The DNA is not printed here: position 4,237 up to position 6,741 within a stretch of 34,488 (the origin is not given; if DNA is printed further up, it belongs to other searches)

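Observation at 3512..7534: Orphan AraC-GRE-activase module with a divergent, N-terminally short glycyl radical enzyme of unknown substrate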

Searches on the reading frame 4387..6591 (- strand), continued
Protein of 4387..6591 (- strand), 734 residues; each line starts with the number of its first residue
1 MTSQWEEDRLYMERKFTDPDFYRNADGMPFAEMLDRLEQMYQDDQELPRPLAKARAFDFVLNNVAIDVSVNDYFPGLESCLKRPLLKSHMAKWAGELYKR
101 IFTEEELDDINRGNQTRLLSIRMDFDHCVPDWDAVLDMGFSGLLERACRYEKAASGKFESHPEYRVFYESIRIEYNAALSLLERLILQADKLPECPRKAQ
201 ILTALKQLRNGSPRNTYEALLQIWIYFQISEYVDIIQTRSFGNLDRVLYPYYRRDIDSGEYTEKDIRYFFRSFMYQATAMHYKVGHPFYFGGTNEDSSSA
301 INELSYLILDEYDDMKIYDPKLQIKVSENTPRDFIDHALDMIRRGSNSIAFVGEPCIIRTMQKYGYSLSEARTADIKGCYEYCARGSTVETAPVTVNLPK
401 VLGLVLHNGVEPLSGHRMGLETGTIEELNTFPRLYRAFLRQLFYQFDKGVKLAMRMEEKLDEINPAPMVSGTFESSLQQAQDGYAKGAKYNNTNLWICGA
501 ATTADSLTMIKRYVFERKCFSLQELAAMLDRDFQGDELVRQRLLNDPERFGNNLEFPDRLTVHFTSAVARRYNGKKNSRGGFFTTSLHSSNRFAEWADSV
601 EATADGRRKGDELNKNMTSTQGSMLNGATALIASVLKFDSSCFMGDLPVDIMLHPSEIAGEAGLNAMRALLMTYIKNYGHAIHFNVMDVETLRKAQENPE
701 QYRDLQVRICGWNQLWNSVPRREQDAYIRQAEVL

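Call 43: search_protein_families(library=pfam, alignment_id=A2, max_evalue=0.00001)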
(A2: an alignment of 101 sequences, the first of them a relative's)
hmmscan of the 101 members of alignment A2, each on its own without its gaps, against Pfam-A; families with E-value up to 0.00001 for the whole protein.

A. member 1, L001:4216-5706:- (496 aa): 3 families
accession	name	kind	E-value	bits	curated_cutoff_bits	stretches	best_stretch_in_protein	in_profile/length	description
PF00884.28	Sulfatase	-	1.5e-48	166.1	25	1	6-368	1-301/301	Sulfatase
PF16347.10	SGSH_C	-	3e-19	70.1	29.3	1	316-457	1-149/154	N-sulphoglucosamine sulphohydrolase, C-terminal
PF01663.27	Phosphodiest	-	3.8e-09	37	23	0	284-312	192-220/342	Type I phosphodiesterase / nucleotide pyrophosphatase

B. families by the number of members that match (of 101 scanned): 105 families (the first 25 are shown)
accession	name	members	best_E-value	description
PF13472.12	Lipase_GDSL_2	4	6e-27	GDSL-like Lipase/Acylhydrolase family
PF00392.27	GntR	4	2.2e-13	Bacterial regulatory proteins, gntR family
PF00106.31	adh_short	3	1.1e-50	short chain dehydrogenase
PF13561.12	adh_short_C2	3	8.4e-50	Enoyl-(Acyl carrier protein) reductase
PF00535.33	Glycos_transf_2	3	6.5e-27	Glycosyl transferase family 2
PF12833.13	HTH_18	3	5.4e-20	Helix-turn-helix domain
PF00165.29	HTH_AraC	3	6.5e-20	Bacterial regulatory helix-turn-helix proteins, AraC family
PF00657.28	Lipase_GDSL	3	2.1e-16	GDSL-like Lipase/Acylhydrolase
PF07963.17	N_methyl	3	3.6e-09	Prokaryotic N-terminal methylation motif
PF05580.18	Peptidase_S55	2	3.7e-77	SpoIVB peptidase S55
PF01370.27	Epimerase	2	9.9e-61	NAD dependent epimerase/dehydratase family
PF00294.29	PfkB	2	1.4e-40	pfkB family carbohydrate kinase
PF00534.26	Glycos_transf_1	2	2e-39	Glycosyl transferases group 1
PF01261.30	AP_endonuc_2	2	2.2e-34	Xylose isomerase-like TIM barrel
PF13692.12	Glyco_trans_1_4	2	3.1e-33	Glycosyl transferases group 1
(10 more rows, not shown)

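Call 44: search_protein_families(library=pfam, alignment_id=A3, max_evalue=0.00001)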
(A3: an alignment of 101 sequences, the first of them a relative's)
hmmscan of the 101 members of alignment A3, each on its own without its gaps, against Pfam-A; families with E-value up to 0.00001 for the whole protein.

A. member 1, L047:9052-9945:+ (297 aa): 0 families

B. families by the number of members that match (of 101 scanned): 100 families (the first 25 are shown)
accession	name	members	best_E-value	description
PF03629.24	SASA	4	1.8e-55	Carbohydrate esterase, sialic acid-specific acetylesterase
PF13472.12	Lipase_GDSL_2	4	6.9e-18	GDSL-like Lipase/Acylhydrolase family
PF00892.27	EamA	3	2.3e-37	EamA-like transporter family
PF14606.12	Lipase_GDSL_3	3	3.7e-30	GDSL-like Lipase/Acylhydrolase family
PF12833.13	HTH_18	3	9e-19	Helix-turn-helix domain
PF00753.33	Lactamase_B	3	1.3e-18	Metallo-beta-lactamase superfamily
PF00106.31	adh_short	2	1.9e-54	short chain dehydrogenase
PF08450.18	SGL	2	1.6e-49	SMP-30/Gluconolactonase/LRE-like region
PF13561.12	adh_short_C2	2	1e-42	Enoyl-(Acyl carrier protein) reductase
PF01614.24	IclR_C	2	1.4e-38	Bacterial transcriptional regulator IclR C-terminal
PF22244.2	GCE_fung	2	5.2e-37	Glucuronyl esterase, fungi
PF07992.20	Pyr_redox_2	2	1.7e-34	Pyridine nucleotide-disulphide oxidoreductase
PF00165.29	HTH_AraC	2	1.9e-17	Bacterial regulatory helix-turn-helix proteins, AraC family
PF00528.27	BPD_transp_1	2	5.6e-11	Binding-protein-dependent transport system inner membrane component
PF00657.28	Lipase_GDSL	2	8.8e-10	GDSL-like Lipase/Acylhydrolase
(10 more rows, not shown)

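Call 45: predict_structure(alignment_id=A1)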
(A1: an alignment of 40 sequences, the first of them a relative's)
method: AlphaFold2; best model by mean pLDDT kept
length: 734 residues; sequences in the alignment: 40
mean_pLDDT: 92.6   pTM: 0.92
mean pLDDT of the five models: 92.6, 92.5, 91.6, 91.3, 90.6
residues with pLDDT >= 90: 581; 70-90: 134; 50-70: 18; < 50: 1
segments of 3 or more residues with pLDDT < 50: none
pLDDT, mean of each block of 10 residues (from residue 1): 86 93 94 97 96 98 97 95 93 95 96 95 89 96 98 94 97 98 98 96 98 98 96 89 93 97 97 92 73 92 96 86 93 96 84 95 94 89 91 96 98 96 95 98 98 96 94 96 94 94 97 98 98 97 92 96 97 96 89 86 95 84 82 95 85 86 95 95 86 88 71 72 78 70
secondary structure, 60 per line:
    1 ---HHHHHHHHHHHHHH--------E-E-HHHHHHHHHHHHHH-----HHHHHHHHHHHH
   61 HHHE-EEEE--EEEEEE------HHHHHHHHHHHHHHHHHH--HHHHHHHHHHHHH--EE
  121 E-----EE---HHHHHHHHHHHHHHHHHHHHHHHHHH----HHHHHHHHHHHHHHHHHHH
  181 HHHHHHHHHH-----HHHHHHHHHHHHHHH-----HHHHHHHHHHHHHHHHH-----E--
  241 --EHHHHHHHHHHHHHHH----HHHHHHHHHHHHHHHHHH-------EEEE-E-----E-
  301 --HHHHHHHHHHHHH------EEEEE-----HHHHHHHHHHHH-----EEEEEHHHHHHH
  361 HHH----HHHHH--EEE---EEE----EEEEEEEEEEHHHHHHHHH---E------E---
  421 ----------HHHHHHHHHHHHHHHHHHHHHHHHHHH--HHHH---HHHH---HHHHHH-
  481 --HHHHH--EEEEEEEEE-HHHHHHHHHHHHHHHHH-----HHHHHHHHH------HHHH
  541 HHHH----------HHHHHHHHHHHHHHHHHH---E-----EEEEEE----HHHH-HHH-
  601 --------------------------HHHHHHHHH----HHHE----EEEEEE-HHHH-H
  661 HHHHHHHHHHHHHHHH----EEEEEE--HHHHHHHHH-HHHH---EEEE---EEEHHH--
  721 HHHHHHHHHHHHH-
elements in order (helices of 4 or more, strands of 3 or more residues): H4-17 H30-43 H49-63 E66-69 E72-77 H84-101 H104-116 E119-121 H132-157 H162-190 H196-210 H216-232 H244-258 H263-280 E288-291 H303-315 E322-326 H332-343 E349-353 H354-363 H368-372 E375-377 E381-383 E388-397 H398-406 H431-457 H460-463 H467-470 H474-479 H483-487 E490-498 H500-516 H522-530 H537-544 H555-572 E582-587 H592-595 H627-635 E648-653 H655-658 H660-676 E681-686 H689-697 H699-702 E706-709 E713-715 H721-733
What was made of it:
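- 4387..6591 (-): Glycyl radical enzyme, 734 aa, of the GCYE / R-x-C-G-W-N clade. Thiyl Cys379 (codon 5457-5455), Glu381 (5451-5449), radical Gly711 (4461-4459). Clade-invariant His127 (6213-6211) and Arg239 (5877-5875). AlphaFold2 pLDDT is 92.6 and pTM 0.92 (call 45).
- The model has high confidence (call 45).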

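Call 49: fold_search(model_id=the predicted structure, library=pdb)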
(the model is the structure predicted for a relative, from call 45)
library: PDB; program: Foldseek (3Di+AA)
matches with E <= 10: 223; with E <= 0.001: 64
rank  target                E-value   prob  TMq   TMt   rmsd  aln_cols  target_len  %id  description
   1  6vxc_A                3.2e-42  1.00  0.88  0.82   4.0       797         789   22  Crystal structure of hydroxyproline dehydratase (HypD) from Clostridioides difficile (released 2020-04-08)
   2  5i2g_A                4.0e-42  1.00  0.85  0.79   6.4       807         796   22  1,2-propanediol Dehydration in Roseburia inulinivorans; Structural Basis for Substrate and Enantiomer Selectivity (released 2016-06-01)
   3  1r8w_A                1.1e-41  1.00  0.85  0.79   6.3       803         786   23  Native structure of the B12-independent glycerol dehydratase from clostridium butyricum (released 2004-06-01)
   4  9rcp_B                1.6e-41  1.00  0.86  0.80   4.8       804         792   22  1,2-propanediol dehydratase with 0.1 % 1,3-propanediol additive (released 2025-06-11)
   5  9rco_A                2.5e-41  1.00  0.85  0.79   5.1       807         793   22  1,2-propanediol dehydratase with 0.1 % glycerol additive (released 2025-06-11)
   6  5i2g_B                7.9e-41  1.00  0.87  0.80   4.6       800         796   22  1,2-propanediol Dehydration in Roseburia inulinivorans; Structural Basis for Substrate and Enantiomer Selectivity (released 2016-06-01)
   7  5i2a_A                1.4e-40  1.00  0.86  0.76   3.6       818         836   22  1,2-propanediol Dehydration in Roseburia inulinivorans; Structural Basis for Substrate and Enantiomer Selectivity (released 2016-06-01)
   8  9rcq_A                2.4e-40  1.00  0.86  0.78   4.7       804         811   22  1,2-propanediol dehydratase with no ligand additives (released 2025-06-11)
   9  9rcp_C                3.7e-40  1.00  0.86  0.80   4.7       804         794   22  1,2-propanediol dehydratase with 0.1 % 1,3-propanediol additive (released 2025-06-11)
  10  9ht9_A                3.7e-40  1.00  0.86  0.80   5.9       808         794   21  CutC in complex with inhibitor1 (released 2026-01-14)
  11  2f3o_A                3.7e-40  1.00  0.84  0.80   4.5       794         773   20  Crystal Structure of a glycyl radical enzyme from Archaeoglobus fulgidus (released 2006-03-07)
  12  5i2a_B                8.2e-40  1.00  0.88  0.78   4.1       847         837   21  1,2-propanediol Dehydration in Roseburia inulinivorans; Structural Basis for Substrate and Enantiomer Selectivity (released 2016-06-01)
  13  5fau_A                9.4e-40  1.00  0.85  0.79   4.1       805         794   21  wild-type choline TMA lyase in complex with choline (released 2016-09-28)
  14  5faw_A                1.5e-39  1.00  0.84  0.77   6.2       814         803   21  T502A mutant of choline TMA-lyase (released 2016-09-28)
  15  8yjo_A                1.6e-39  1.00  0.83  0.80   5.7       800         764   21  Structure of E. coli glycyl radical enzyme PflD with bound malonate (released 2024-10-02)
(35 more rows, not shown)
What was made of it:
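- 4387..6591 (-): Foldseek TM-scores are 0.83-0.88 to all PFL2-type GREs (call 49).
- On Glycyl radical enzyme superfamily (PFL-like): Foldseek TM 0.83-0.88 to more than 40 GRE chains (calls 45, 49).
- Identity is 20-23% (call 49).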

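Call 51: search_protein_families(library=pfam, proteins=[L054:12232-13068:+, L054:13081-15081:+, L073:12164-13012:+, L078:1359-2387:+, L021:12323-13915:+, L020:2998-4464:+, L020:4479-5525:+, L048:9158-9958:+, L053:4830-5597:+, L012:9022-9870:+], max_evalue=0.001)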
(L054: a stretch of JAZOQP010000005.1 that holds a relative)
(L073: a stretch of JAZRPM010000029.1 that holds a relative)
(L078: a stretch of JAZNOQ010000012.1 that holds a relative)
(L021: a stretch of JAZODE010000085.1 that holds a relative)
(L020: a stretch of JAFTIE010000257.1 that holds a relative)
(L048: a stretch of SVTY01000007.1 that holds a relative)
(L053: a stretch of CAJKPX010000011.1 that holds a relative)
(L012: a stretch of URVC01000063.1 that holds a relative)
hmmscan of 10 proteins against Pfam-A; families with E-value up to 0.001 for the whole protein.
L054:12232-13068:+ (278 aa): 2 families
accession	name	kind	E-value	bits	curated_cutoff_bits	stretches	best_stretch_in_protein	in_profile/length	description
PF08450.18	SGL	-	3.1e-44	151.8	26.3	1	11-247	1-245/246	SMP-30/Gluconolactonase/LRE-like region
PF03088.22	Str_synth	-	0.00045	20.7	25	0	119-167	36-85/89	Strictosidine synthase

L054:13081-15081:+ (666 aa): 0 families

L073:12164-13012:+ (282 aa): 3 families
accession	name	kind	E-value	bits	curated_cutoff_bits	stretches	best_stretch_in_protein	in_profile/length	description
PF08450.18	SGL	-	1.6e-49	169.2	26.3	1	11-251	1-245/246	SMP-30/Gluconolactonase/LRE-like region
PF03088.22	Str_synth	-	1.5e-05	25.4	25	1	119-161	32-75/89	Strictosidine synthase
PF20067.5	SSL_N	-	0.00088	19.5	18.9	0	97-114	25-42/46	Strictosidine synthase-like, N-terminal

L078:1359-2387:+ (342 aa): 1 family
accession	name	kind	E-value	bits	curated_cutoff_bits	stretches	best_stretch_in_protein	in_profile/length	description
PF21959.2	DUF6923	-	5.7e-06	26.7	27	0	166-263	87-189/234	Repeat of unknown function (DUF6923)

L021:12323-13915:+ (530 aa): 1 family
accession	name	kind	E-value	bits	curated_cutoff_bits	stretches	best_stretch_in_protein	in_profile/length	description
PF13231.12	PMT_2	-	1.8e-06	28.7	26.1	1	103-250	20-158/160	Dolichyl-phosphate-mannose-protein mannosyltransferase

L020:2998-4464:+ (488 aa): 2 families
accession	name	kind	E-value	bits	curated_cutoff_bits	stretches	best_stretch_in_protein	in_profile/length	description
PF03062.24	MBOAT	-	2.1e-32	113.2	27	1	152-363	75-304/337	MBOAT, membrane-bound O-acyltransferase family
PF13813.11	MBOAT_2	-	2.2e-05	25.1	25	1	273-338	2-69/85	Membrane bound O-acyl transferase family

L020:4479-5525:+ (348 aa): 0 families

L048:9158-9958:+ (266 aa): 0 families

L053:4830-5597:+ (255 aa): 5 families
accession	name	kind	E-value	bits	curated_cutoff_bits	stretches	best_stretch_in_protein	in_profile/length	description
PF01614.24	IclR_C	-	1.4e-38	132.6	24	1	77-247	4-174/174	Bacterial transcriptional regulator IclR C-terminal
PF09339.16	HTH_IclR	-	1.4e-06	28.4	22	1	7-53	2-48/52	IclR helix-turn-helix domain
PF01978.25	TrmB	-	2.1e-06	27.9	25.6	1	20-65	19-64/68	Sugar-specific transcriptional regulator TrmB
PF01047.28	MarR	-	0.00021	21.6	24.6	1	23-54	17-48/59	MarR family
PF02082.26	Rrf2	-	0.00078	20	30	0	7-56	5-56/132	Iron-dependent Transcriptional regulator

L012:9022-9870:+ (282 aa): 0 families

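Call 56: search_protein_families(library=ncbifam, proteins=[L036:13265-14035:-, L036:6660-7682:+, L024:11018-12319:-, L068:12244-12960:+, L007:3916-5037:+, L050:3687-4610:+, L073:12164-13012:+, L054:13081-15081:+, L007:9614-9988:+], max_evalue=0.00001)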
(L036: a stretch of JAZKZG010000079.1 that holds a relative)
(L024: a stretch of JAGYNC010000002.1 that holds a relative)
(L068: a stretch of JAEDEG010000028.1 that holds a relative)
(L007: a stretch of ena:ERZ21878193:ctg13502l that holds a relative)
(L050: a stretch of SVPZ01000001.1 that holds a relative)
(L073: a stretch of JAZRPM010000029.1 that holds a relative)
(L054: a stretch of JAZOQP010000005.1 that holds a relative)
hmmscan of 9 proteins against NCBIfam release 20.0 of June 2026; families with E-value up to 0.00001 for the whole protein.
L036:13265-14035:- (256 aa): 195 families (the best 25 are shown)
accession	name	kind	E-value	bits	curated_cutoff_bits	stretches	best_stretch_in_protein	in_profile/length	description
NF006070.0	PRK08213.1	subfamily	2.2e-43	148.7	279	1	2-255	3-258/259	gluconate 5-dehydrogenase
NF004791.0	PRK06138.1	equivalog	3.4e-41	141.2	312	1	8-256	2-252/252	SDR family oxidoreductase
NF052558.1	MBtsdlDhBudC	equivalog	4.5e-40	137.8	270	1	10-256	2-244/250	meso-2,3-butanediol dehydrogenase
NF004198.0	PRK05653.1-3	equivalog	4.7e-39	134.3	296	1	9-253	5-246/248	3-oxoacyl-ACP reductase FabG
NF004713.0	PRK06057.1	equivalog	1.1e-37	129.9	404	1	9-254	7-250/257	3-oxoacyl-ACP reductase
TIGR01830.1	3oxo_ACP_reduc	equivalog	1.8e-37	129.4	297.75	1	15-252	2-237/239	3-oxoacyl-[acyl-carrier-protein] reductase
NF005559.1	PRK07231.1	subfamily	2.5e-37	128.7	215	1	9-254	2-248/249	glucose 1-dehydrogenase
NF006619.0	PRK09186.1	equivalog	4.8e-37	127.9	255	1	9-254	2-255/256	oxidoreductase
NF009468.0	PRK12826.1-4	equivalog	8e-37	127.3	318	1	8-253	4-247/256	SDR family oxidoreductase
NF009466.0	PRK12826.1-2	subfamily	1.3e-36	126.4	222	1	13-253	5-244/248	3-oxoacyl-ACP reductase FabG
NF005446.0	PRK07035.1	equivalog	2e-36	125.6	373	1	3-254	3-254/255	SDR family oxidoreductase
NF006121.0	PRK08265.1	subfamily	3.3e-36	125.2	294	1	8-255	4-247/263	short chain dehydrogenase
NF005880.0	PRK07831.1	equivalog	2e-35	122.6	336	1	53-249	74-258/263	SDR family oxidoreductase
NF004197.0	PRK05653.1-1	equivalog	7e-35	120.8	332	1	8-253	4-246/249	3-oxoacyl-ACP reductase FabG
NF049979.1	AlphHSDSHdhA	equivalog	1.9e-34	119.3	350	1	10-254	2-247/258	7alpha-hydroxysteroid dehydrogenase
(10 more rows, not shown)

L036:6660-7682:+ (340 aa): 16 families
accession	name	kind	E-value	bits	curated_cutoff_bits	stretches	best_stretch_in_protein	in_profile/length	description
NF041633.1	trifunc_aldol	exception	5.9e-176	586.3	700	1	2-340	242-580/580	KHG/KDPG aldolase/sugar kinase fusion protein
NF041332.1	KDG_KDGal_kin_Halo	equivalog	1.7e-72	244.6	440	1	1-340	1-320/320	bifunctional 2-dehydro-3-deoxygluconokinase/2-dehydro-3-deoxygalactonokinase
NF040938.1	KDG_KDGal_kin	equivalog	3e-40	138.2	400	2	4-210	1-205/305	bifunctional 2-dehydro-3-deoxygluconokinase/2-dehydro-3-deoxygalactonokinase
TIGR04382.1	myo_inos_iolC_N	equivalog_domain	4.7e-33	114.8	300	1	4-310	4-288/309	5-dehydro-2-deoxygluconokinase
NF049991.1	TagKinase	equivalog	3.1e-17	62.4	420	1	4-211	10-217/321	tagatose kinase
NF006957.1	PRK09434.1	equivalog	5.1e-15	55.7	450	1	1-298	1-267/302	fructokinase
NF053626.1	RibKinHalex1628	equivalog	6.4e-14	52.1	330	1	30-212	35-200/293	ATP-dependent ribose-1-phosphate kinase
TIGR02152.1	D_ribokin_bact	equivalog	1.1e-13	51.2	299.65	1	179-310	166-279/298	ribokinase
NF052444.1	DhDoxglucKinKdgK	equivalog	9.8e-13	48.2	400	1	3-212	2-212/303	2-dehydro-3-deoxygluconokinase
NF008353.0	PRK11142.1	equivalog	2e-12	47.3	341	1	23-309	29-281/307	ribokinase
NF041134.1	R1P_kin_Thcocales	equivalog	6.3e-11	42.2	500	0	23-166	27-155/291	ADP-dependent ribose-1-phosphate kinase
NF047869.1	myo_kin_aldol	exception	7e-10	37.9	600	1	27-310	33-310/586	bifunctional 5-dehydro-2-deoxygluconokinase/5-dehydro-2-deoxyphosphogluconate aldolase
NF007321.0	PRK09813.1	equivalog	3.9e-09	36.4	247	0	18-79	8-70/261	fructoselysine 6-kinase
TIGR03168.1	1-PFK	subfamily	6.8e-08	31.8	216.4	1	28-326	30-295/305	hexose kinase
TIGR03828.1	pfkB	equivalog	1.6e-07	30.7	292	1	33-313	35-283/305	1-phosphofructokinase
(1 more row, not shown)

L024:11018-12319:- (433 aa): 8 families
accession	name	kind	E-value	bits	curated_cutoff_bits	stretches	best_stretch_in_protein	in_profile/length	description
TIGR03997.1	mycofact_OYE_2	equivalog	4e-07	28.8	793.15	1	11-52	378-420/645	mycofactocin system FadH/OYE family oxidoreductase 2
TIGR00292.1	TIGR00292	equivalog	7.3e-07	28.7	148.3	1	13-85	22-87/254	sulfide-dependent adenosine diphosphate thiazole synthase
TIGR02032.1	GG-red-SF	subfamily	1.9e-06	27.8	158.8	1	15-61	3-49/297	geranylgeranyl reductase family protein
TIGR03467.1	HpnE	equivalog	2.1e-06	27.3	283.05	1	15-52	1-38/430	hydroxysqualene dehydroxylase HpnE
TIGR03140.1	AhpF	equivalog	2.5e-06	26.3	502.9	1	8-40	208-240/515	alkyl hydroperoxide reductase subunit F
NF004789.0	PRK06134.1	subfamily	6.7e-06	24.9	747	1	8-55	8-55/581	FAD-dependent oxidoreductase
TIGR01372.1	soxA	subfamily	7.4e-06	24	1164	1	12-50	168-206/996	sarcosine oxidase subunit alpha family protein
TIGR01318.1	gltD_gamma_fam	subfamily_domain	8.7e-06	24.6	482.95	0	10-60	139-188/467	glutamate synthase, small subunit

L068:12244-12960:+ (238 aa): 0 families

L007:3916-5037:+ (373 aa): 0 families

L050:3687-4610:+ (307 aa): 3 families
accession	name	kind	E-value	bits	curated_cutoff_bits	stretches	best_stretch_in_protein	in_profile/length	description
TIGR00950.1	2A78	equivalog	1.2e-20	74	230.2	1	48-292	18-262/264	carboxylate/amino acid/amine transporter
NF008432.0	PRK11272.1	equivalog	8.4e-18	64.6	270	1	17-302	16-291/294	drug/metabolite exporter YedA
NF050091.1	ArAmAcExpYddG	equivalog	8.6e-08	32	300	1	40-178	26-159/285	aromatic amino acid exporter YddG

L073:12164-13012:+ (282 aa): 1 family
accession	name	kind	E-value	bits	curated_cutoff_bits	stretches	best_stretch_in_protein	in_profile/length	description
NF033206.1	ScyE_fam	subfamily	1.2e-06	28.4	80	1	97-160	257-318/333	ScyD/ScyE family protein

L054:13081-15081:+ (666 aa): 0 families

L007:9614-9988:+ (124 aa): 3 families
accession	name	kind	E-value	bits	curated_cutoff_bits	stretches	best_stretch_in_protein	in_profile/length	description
NF051488.1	bifunc_PcaDC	exception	2.5e-19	69.6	390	1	30-120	286-375/375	bifunctional 3-oxoadipate enol-lactonase/4-carboxymuconolactone decarboxylase PcaDC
TIGR02425.1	decarb_PcaC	equivalog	2.9e-18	66.2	155.7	1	26-121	28-122/123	4-carboxymuconolactone decarboxylase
NF051487.1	bifunc_PcaCD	exception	1.7e-13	50.5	430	1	29-120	32-126/413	bifunctional 4-carboxymuconolactone decarboxylase/3-oxoadipate enol-lactonase PcaCD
